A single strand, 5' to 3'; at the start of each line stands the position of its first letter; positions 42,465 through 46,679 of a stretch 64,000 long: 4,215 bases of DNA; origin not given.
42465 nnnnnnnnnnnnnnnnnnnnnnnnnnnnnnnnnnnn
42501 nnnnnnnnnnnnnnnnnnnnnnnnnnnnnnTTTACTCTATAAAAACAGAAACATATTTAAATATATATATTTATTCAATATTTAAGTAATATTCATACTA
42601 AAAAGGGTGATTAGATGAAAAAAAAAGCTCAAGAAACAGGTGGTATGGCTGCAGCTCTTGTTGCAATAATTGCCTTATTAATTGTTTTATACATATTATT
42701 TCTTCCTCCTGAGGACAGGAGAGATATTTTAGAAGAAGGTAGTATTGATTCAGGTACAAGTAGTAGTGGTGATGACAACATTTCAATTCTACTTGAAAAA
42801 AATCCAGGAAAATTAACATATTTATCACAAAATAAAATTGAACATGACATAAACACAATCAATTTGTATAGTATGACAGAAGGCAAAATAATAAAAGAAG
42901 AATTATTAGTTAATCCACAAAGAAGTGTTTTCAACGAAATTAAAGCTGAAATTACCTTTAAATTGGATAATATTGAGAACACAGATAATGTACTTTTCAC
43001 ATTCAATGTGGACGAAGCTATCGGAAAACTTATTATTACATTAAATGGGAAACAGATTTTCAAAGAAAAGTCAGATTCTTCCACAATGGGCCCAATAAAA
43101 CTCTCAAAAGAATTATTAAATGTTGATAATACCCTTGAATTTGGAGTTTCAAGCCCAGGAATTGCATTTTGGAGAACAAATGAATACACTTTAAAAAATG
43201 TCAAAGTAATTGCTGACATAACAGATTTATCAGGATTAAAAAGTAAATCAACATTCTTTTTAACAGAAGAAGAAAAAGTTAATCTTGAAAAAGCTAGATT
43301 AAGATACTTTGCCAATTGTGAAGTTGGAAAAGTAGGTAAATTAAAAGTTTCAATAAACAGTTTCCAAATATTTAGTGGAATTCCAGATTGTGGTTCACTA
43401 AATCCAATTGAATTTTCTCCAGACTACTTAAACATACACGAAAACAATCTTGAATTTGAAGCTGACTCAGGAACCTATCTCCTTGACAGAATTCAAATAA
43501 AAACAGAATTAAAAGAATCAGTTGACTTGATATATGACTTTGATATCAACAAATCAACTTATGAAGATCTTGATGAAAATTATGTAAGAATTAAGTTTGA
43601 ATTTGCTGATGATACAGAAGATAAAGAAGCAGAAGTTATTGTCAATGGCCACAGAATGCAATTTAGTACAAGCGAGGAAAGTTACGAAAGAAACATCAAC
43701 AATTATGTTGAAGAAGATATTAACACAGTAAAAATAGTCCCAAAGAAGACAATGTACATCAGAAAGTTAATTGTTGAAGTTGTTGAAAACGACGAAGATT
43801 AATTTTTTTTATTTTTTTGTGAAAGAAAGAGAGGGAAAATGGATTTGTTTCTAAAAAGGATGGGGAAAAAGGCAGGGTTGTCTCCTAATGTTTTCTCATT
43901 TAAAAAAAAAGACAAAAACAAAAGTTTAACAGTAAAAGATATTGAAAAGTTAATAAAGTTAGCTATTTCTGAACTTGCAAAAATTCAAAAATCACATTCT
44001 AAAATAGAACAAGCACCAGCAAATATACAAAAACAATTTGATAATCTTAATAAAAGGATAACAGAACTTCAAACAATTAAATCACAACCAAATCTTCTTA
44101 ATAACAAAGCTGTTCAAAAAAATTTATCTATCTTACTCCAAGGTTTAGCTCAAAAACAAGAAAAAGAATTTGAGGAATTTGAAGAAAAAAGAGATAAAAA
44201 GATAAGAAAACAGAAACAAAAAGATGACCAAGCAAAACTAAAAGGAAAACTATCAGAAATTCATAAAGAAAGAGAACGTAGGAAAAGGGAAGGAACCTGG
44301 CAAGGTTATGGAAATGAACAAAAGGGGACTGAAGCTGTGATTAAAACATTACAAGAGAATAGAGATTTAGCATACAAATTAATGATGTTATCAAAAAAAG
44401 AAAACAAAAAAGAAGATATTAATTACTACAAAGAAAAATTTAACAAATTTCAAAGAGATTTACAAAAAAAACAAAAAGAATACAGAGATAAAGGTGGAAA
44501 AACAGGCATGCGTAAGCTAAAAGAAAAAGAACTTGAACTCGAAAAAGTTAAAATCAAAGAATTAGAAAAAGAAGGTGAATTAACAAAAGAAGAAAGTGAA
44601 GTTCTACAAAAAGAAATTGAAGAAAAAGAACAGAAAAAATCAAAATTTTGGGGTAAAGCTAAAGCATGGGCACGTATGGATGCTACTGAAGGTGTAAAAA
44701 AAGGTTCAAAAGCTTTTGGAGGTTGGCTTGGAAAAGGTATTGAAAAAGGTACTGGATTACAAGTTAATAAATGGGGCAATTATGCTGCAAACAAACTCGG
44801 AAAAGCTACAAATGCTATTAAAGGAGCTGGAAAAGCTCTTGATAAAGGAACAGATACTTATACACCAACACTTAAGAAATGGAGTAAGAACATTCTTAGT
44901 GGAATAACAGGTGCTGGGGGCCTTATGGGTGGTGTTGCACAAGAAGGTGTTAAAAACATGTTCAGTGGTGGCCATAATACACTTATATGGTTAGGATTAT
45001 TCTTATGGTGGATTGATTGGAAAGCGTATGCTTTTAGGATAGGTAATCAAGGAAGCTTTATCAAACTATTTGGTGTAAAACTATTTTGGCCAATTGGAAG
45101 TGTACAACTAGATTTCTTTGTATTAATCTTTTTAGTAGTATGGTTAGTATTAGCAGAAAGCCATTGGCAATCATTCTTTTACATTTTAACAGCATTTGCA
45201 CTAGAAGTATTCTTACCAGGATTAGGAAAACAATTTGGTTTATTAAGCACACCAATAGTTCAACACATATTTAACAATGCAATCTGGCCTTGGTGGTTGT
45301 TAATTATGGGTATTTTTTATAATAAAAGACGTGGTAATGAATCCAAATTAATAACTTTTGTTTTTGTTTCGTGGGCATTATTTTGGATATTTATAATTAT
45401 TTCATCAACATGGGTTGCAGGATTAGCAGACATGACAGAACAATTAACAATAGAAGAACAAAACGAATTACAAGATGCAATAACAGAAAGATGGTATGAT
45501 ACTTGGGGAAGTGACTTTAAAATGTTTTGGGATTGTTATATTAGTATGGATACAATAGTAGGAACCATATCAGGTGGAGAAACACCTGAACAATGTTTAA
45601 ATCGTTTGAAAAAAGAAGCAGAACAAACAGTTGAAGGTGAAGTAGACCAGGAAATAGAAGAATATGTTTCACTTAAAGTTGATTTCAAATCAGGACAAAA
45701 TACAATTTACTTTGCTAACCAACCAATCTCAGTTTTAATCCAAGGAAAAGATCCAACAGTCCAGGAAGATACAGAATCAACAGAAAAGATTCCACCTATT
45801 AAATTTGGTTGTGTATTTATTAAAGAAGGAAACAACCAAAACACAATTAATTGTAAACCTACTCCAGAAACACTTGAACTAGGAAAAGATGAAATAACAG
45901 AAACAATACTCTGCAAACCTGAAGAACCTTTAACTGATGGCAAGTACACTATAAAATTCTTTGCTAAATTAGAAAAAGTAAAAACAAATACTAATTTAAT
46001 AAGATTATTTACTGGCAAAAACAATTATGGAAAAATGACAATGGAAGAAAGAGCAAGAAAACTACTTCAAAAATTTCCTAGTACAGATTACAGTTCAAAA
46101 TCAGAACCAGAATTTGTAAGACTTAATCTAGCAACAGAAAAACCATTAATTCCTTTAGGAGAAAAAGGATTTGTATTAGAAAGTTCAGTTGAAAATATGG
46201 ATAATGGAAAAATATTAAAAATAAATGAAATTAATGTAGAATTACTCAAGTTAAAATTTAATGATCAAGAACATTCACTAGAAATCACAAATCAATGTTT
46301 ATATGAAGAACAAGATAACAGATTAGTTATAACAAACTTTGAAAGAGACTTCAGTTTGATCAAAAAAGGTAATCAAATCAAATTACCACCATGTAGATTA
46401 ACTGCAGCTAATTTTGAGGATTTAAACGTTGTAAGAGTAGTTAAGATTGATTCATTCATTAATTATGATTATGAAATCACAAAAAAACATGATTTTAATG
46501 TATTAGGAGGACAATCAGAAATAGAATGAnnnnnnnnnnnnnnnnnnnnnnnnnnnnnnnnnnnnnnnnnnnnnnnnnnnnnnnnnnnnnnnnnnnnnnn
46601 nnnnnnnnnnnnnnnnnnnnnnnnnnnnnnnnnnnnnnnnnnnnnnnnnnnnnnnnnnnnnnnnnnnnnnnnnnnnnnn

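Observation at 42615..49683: Five-gene operon encoding an uncharacterised cell-envelope assembly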

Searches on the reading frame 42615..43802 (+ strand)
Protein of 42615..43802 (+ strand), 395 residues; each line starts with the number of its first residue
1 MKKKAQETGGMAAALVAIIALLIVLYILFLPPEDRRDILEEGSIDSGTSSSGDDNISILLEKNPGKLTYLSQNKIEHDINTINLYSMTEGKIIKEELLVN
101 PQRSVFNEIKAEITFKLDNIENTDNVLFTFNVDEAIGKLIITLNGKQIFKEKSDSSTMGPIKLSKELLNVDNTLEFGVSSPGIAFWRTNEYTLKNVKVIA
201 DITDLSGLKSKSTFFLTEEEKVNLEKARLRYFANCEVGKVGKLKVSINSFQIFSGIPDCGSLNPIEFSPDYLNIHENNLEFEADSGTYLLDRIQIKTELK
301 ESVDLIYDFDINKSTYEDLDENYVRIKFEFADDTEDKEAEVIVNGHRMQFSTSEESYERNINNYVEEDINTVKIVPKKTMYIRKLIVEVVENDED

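Call 3: search_protein_families(library=pfam, proteins=[window:42615-43802:+], max_evalue=1)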
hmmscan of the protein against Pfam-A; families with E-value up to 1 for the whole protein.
window:42615-43802:+ (395 aa): 2 families
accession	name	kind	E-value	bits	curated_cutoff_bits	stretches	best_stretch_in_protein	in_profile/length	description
PF07579.16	DUF1548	-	0.021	15.6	22.7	1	314-386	41-109/135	Domain of Unknown Function (DUF1548)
PF22820.2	TcaA_3rd_4th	-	0.14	12.5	27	0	129-166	8-41/73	TcaA protein 3rd/4th domain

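Call 4: search_protein_families(library=ncbifam, proteins=[window:42615-43802:+], max_evalue=1)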
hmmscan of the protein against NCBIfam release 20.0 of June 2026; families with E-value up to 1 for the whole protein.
window:42615-43802:+ (395 aa): 0 families

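Call 21: find_homologous_proteins(query=window:42615-43802:+)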
Query window:42615-43802:+ (395 aa): 262 proteins with E <= 0.001 among 7342 candidates; the best 120 are listed.
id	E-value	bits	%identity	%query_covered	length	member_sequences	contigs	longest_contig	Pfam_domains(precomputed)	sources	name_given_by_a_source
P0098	1.3e-250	849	100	100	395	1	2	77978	-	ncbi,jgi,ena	-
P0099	1.1e-95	339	41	96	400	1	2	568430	-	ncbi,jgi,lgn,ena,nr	ncbi:hypothetical protein COV20_04255 [Candidatus Woesearchaeota archaeon CG10_big_fil_rev_8_21_14_0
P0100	1.5e-93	332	42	99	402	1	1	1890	-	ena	-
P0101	1.7e-93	332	42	96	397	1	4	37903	-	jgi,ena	-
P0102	4.5e-92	327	44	98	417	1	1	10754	-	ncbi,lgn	-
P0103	2.0e-90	322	42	97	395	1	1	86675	-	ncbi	-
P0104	7.4e-90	320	41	96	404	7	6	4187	-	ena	-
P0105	1.8e-89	319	43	96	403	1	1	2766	-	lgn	-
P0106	1.1e-88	316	42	99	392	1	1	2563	-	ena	-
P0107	1.9e-88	315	44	96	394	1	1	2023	-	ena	-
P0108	2.2e-88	315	42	98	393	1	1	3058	-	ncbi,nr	ncbi:MAG: hypothetical protein NT001_07110 [Candidatus Woesearchaeota archaeon]|nr:hypothetical prot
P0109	3.5e-88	314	42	98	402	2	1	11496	-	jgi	-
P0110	4.7e-88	314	43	98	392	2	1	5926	-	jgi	jgi:hypothetical protein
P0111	2.2e-87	312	41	98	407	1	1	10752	-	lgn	-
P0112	6.7e-87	310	40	97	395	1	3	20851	-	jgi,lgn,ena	-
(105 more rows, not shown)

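Call 23: find_encoding_contigs(protein=P0099, flank=8000, max_places=1)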
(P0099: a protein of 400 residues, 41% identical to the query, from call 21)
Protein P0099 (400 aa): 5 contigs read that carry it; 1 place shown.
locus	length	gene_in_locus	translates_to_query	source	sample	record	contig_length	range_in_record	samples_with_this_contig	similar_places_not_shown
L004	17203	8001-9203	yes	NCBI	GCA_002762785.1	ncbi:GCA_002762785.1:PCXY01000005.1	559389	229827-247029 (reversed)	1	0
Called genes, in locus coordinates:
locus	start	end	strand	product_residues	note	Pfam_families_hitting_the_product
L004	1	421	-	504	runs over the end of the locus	PF01409:tRNA-synt_2d, PF00587:tRNA-synt_2b (weak)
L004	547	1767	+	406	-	-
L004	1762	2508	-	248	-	PF00215:OMPdecase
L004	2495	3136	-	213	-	PF00156:Pribosyltran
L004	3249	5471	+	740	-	PF01979:Amidohydro_1, PF12890:DHOase, PF07969:Amidohydro_3, PF01180:DHO_dh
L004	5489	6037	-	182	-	PF13840:ACT_7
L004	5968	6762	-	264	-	PF01978:TrmB, PF11495:TrmB_EBD_N (weak)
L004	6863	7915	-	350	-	PF26356:Pelota_N, PF03464:eRF1_2, PF03465:eRF1_3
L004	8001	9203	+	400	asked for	-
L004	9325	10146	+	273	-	PF02498:Bro-N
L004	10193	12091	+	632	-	-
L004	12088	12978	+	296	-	-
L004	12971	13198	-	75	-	PF00462:Glutaredoxin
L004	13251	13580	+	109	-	-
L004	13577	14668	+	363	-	PF00933:Glyco_hydro_3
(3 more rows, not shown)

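Call 45: find_related_loci(query=A5, collection=genome_contigs, flank=10000)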
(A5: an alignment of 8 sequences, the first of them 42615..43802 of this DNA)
Query A5 (395 aa) in genome_contigs; peptide patterns used: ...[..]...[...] (x = any residue, [..] = any of these).
80 stretches matched a pattern; 28 encode a relative of the query (tblastn E <= 1e-3); 28 distinct loci.
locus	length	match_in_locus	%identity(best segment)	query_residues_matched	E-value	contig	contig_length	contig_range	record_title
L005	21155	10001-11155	41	14-391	9e-93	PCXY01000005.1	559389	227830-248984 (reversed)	MAG: Candidatus Woesearchaeota archaeon CG10_big_fil_rev_8_21_14_0_10_45_16 CG10_8_21_14_0.10_scaffold_1_c, whole genome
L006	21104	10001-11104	38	24-391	7e-86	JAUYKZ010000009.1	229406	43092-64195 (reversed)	MAG: archaeon isolate C24_metabat.bin.228 C24_k141_166079, whole genome shotgun sequence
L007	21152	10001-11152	38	3-389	4e-83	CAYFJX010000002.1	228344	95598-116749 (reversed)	MAG TPA_asm: uncultured Methanosarcinales archaeon isolate ERP019367_co2_72 genome assembly, contig: NODE_52_length_2283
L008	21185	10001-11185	40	3-393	1e-81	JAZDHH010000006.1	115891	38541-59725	MAG: Nanoarchaeota archaeon isolate MEGAHIT-group-0.31 k141_6547182, whole genome shotgun sequence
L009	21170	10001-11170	38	1-389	5e-81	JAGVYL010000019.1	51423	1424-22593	Candidatus Woesearchaeota archaeon isolate RIFOXYD1_FULL_39_9.8 rifoxyd1_full_scaffold_683, whole genome shotgun sequenc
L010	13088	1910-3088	37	1-391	2e-79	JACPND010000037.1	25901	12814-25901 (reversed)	MAG: Candidatus Woesearchaeota archaeon isolate NC_groundwater_566_Ag_S-0.1um_44_11 S35_SO-1_scaffold_361234, whole geno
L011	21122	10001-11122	36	21-391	5e-78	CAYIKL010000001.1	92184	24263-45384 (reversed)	MAG TPA_asm: uncultured Methanosarcinales archaeon isolate ERP119705_co24_1021 genome assembly, contig: NODE_131_length_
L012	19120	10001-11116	35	24-391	2e-77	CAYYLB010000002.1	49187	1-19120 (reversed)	MAG TPA_asm: uncultured Methanosarcinales archaeon isolate binchicken_co38_1359 genome assembly, contig: NODE_1560_lengt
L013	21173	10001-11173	39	3-390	2e-76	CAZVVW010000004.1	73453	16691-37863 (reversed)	MAG TPA_asm: uncultured Methanosarcinales archaeon isolate binchicken_co141_318 genome assembly, contig: NODE_1370_lengt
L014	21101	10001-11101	39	24-387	9e-77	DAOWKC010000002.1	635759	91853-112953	MAG TPA_asm: Candidatus Woesearchaeota archaeon isolate CSMAG_2085 CSMAG_2085_k141_456089_length_635759_cov_22.4599, who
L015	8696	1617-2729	38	28-391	7e-76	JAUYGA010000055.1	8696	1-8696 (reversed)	MAG: Nanoarchaeota archaeon isolate C21_metabat.bin.55 C21_k141_10873, whole genome shotgun sequence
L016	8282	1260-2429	39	1-382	5e-76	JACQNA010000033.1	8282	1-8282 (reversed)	MAG: Candidatus Woesearchaeota archaeon isolate NC_groundwater_1243_Ag_S-0.1um_52_42 S_p1_S3_coassembly_k141_600460, who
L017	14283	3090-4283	37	3-391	9e-76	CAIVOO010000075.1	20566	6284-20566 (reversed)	uncultured archaeon isolate AM-sed-core3-D1_bin-502 genome assembly, contig: bin-502:075/159, whole genome shotgun seque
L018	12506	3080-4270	34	1-393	2e-75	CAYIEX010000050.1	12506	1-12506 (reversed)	MAG TPA_asm: uncultured Methanosarcinales archaeon isolate ERP119705_co19_971 genome assembly, contig: NODE_4941_length_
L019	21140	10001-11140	38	3-380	9e-75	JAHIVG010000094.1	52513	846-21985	MAG: Nanoarchaeota archaeon isolate MM_PC_MetaG.mb.67 MM_PC_MetaG.mb.67_k141_1437008, whole genome shotgun sequence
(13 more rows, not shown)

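Call 48: search_solved_structures(query=A4, max_evalue=10)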
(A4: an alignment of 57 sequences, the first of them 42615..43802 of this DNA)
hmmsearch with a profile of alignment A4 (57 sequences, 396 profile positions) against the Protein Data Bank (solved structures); distinct sequences matched with E-value up to 10: 0.

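Call 51: search_protein_families(library=pfam, alignment_id=A4, max_evalue=0.1)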
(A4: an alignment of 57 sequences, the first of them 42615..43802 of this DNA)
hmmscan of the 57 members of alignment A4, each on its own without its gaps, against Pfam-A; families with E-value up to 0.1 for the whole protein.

A. member 1, window:42615-43802:+ (395 aa): 1 family
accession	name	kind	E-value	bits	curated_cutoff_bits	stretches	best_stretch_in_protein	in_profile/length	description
PF07579.16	DUF1548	-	0.021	15.6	22.7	1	314-386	41-109/135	Domain of Unknown Function (DUF1548)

B. families by the number of members that match (of 57 scanned): 22 families
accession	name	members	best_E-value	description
PF14683.12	CBM-like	6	0.00083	Polysaccharide lyase family 4, domain III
PF24854.1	DUF7728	3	0.019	Domain of unknown function (DUF7728)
PF20620.4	DUF6805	2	0.0053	Family of unknown function (DUF6805)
PF02837.24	Glyco_hydro_2_N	2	0.023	Glycosyl hydrolases family 2, sugar binding domain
PF16351.10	DUF4979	2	0.028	Domain of unknown function (DUF4979)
PF22820.2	TcaA_3rd_4th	2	0.035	TcaA protein 3rd/4th domain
PF25527.1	GBD-like_ZMIZ1_ZMIZ2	2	0.037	ZMIZ1/ZMIZ2 GBD-like domain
PF22666.2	Glyco_hydro_2_N2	1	0.0086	Glycosyl hydrolase 2 galactose-binding domain-like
PF07579.16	DUF1548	1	0.021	Domain of Unknown Function (DUF1548)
PF16990.11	CBM_35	1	0.033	Carbohydrate binding module (family 35)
PF23032.1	GBD_ELAPOR1-like_3rd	1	0.034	ELAPOR1-like, galactose-binding domain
PF20424.3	PilZN3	1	0.048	PilZN3 domain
PF06746.16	DUF1216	1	0.057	Protein of unknown function (DUF1216)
PF12222.14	PNGaseA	1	0.057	Peptide N-acetyl-beta-D-glucosaminyl asparaginase amidase A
PF23428.2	DUF7115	1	0.058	Domain of unknown function (DUF7115)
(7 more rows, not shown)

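Call 80: search_protein_families(library=padloc, proteins=[window:42615-43802:+], max_evalue=0.01)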
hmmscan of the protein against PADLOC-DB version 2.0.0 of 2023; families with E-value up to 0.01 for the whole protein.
window:42615-43802:+ (395 aa): 0 families

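Call 81: list_cluster_members(proteins=[window:42615-43802:+, window:43839-46529:+, window:46526-47557:+, window:47605-48627:+, window:48646-49683:+])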
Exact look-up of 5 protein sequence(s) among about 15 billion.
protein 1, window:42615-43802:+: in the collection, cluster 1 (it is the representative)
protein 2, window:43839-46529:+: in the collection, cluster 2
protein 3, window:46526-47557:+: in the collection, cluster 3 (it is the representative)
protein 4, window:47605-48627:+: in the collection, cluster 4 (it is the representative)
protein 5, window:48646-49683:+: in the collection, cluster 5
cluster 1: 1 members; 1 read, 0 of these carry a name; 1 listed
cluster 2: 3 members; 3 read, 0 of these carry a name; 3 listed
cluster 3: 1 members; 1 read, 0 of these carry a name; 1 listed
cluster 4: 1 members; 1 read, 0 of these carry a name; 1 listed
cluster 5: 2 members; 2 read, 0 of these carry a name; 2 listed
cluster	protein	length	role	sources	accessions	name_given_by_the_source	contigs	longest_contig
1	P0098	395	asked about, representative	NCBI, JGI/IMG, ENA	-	-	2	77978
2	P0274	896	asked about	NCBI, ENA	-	-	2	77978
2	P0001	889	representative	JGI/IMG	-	-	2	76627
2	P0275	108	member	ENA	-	-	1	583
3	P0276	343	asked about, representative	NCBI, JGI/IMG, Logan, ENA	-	-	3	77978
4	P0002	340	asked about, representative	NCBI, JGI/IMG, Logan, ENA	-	-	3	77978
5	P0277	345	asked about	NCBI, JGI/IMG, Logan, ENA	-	-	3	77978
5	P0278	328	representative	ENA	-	-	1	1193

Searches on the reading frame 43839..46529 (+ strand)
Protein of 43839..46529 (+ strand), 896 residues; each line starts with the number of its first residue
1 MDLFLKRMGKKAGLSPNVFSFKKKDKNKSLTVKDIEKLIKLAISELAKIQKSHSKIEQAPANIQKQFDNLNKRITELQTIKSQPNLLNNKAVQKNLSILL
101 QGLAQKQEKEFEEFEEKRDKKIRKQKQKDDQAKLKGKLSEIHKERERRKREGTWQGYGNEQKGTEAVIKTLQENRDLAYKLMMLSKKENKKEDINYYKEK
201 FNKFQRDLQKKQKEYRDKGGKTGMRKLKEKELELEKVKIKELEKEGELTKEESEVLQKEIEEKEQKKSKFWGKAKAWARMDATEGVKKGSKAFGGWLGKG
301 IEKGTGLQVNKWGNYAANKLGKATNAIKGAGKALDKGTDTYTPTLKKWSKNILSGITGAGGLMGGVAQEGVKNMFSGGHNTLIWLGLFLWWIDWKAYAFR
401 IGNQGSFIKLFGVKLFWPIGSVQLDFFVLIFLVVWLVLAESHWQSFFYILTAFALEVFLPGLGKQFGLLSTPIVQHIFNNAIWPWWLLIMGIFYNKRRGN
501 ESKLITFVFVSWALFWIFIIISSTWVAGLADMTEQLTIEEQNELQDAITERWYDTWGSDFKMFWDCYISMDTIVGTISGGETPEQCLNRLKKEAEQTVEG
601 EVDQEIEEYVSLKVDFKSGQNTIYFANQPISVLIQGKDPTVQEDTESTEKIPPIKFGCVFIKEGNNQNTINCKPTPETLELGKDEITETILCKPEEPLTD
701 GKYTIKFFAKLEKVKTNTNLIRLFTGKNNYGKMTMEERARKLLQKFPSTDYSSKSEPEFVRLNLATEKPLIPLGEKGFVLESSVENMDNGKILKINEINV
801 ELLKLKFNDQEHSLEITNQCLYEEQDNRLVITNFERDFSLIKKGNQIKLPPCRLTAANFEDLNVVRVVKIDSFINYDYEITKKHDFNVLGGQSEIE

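Call 3: search_protein_families(library=pfam, proteins=[window:43839-46529:+], max_evalue=1)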
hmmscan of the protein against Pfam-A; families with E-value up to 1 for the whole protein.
window:43839-46529:+ (896 aa): 0 families

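Call 4: search_protein_families(library=ncbifam, proteins=[window:43839-46529:+], max_evalue=1)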
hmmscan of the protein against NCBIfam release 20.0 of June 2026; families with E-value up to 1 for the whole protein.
window:43839-46529:+ (896 aa): 1 family
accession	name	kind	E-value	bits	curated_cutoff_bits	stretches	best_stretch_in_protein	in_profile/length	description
NF045780.1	TrlF_fam_ATP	equivalog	0.92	8.1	350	0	23-269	433-676/944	TrlF family AAA-like ATPase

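Call 5: search_solved_structures(query=window:43839-46529:+, max_evalue=1)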
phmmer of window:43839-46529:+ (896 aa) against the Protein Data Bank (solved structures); distinct sequences matched with E-value up to 1: 2.
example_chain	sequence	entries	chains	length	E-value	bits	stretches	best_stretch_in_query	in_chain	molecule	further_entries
8azw_H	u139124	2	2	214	0.88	10.8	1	145-267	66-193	eL19 (60S ribosomal protein L19) | Ribosomal protein L19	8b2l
9vtg_LW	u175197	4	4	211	0.89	10.8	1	145-252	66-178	Ribosomal protein L19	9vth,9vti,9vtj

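Call 10: find_homologous_proteins(query=window:43839-46529:+)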
Query window:43839-46529:+ (896 aa): 1 proteins with E <= 0.001 among 8000 candidates.
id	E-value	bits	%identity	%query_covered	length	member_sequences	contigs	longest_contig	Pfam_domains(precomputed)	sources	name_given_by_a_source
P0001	0.0e+0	2001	100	99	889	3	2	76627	-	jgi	-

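Call 80: search_protein_families(library=padloc, proteins=[window:43839-46529:+], max_evalue=0.01)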
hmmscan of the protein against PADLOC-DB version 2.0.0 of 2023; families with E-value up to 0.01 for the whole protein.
window:43839-46529:+ (896 aa): 0 families
